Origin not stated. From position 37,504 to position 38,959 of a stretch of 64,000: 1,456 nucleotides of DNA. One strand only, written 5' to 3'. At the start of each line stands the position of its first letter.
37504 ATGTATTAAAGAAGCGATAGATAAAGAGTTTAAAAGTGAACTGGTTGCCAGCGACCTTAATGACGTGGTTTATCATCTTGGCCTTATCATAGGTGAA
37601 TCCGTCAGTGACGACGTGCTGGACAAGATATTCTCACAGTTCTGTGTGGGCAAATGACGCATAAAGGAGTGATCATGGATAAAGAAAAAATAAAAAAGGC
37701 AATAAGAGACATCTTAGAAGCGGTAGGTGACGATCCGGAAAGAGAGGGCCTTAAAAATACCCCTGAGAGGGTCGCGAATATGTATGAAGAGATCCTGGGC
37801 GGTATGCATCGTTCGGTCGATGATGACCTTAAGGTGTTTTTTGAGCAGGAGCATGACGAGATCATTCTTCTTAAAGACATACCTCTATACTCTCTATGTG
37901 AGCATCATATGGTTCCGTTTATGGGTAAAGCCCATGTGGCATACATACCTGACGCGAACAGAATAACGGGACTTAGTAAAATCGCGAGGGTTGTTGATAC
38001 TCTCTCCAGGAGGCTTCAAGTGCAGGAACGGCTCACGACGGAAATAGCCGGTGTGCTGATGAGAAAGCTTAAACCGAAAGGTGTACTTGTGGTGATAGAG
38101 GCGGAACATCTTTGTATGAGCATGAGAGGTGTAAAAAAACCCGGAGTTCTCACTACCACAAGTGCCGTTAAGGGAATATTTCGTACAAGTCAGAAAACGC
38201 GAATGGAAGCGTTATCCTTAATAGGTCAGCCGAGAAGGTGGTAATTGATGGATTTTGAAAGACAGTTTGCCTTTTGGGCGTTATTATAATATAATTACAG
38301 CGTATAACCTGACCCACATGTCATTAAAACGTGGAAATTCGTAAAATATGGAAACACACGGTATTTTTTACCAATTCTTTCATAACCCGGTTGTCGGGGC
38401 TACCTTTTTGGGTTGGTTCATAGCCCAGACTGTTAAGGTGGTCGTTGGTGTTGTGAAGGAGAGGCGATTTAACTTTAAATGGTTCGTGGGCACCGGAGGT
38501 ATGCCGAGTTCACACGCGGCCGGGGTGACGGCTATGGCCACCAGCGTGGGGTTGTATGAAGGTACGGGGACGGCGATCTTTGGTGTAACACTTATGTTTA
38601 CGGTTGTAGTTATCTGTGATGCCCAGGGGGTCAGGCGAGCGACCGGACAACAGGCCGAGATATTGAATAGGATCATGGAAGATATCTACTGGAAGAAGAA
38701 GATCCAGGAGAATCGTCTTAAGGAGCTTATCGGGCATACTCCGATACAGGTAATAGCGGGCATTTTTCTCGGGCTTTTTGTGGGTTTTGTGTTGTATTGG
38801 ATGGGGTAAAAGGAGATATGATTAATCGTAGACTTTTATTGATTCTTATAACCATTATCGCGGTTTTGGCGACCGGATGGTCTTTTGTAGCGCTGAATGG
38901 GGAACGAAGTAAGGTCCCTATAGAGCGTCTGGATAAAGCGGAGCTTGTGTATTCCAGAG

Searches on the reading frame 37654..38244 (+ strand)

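Call 58: search_protein_families(library=pfam, proteins=[window:37654-38244:+], max_evalue=0.00001)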
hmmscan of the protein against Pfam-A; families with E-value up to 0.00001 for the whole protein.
window:37654-38244:+ (196 aa): 1 family
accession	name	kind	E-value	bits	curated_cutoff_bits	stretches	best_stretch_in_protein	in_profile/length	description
PF01227.27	GTP_cyclohydroI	-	1.8e-75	252.7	27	1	13-190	1-178/179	GTP cyclohydrolase I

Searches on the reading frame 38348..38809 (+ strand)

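Call 58: search_protein_families(library=pfam, proteins=[window:38348-38809:+], max_evalue=0.00001)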
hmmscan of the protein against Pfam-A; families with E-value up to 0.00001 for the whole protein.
window:38348-38809:+ (153 aa): 1 family
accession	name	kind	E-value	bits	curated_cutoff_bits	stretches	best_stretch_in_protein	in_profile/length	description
PF02681.20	DUF212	-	2.5e-45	154.2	26.5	1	11-145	1-126/126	Divergent PAP2 family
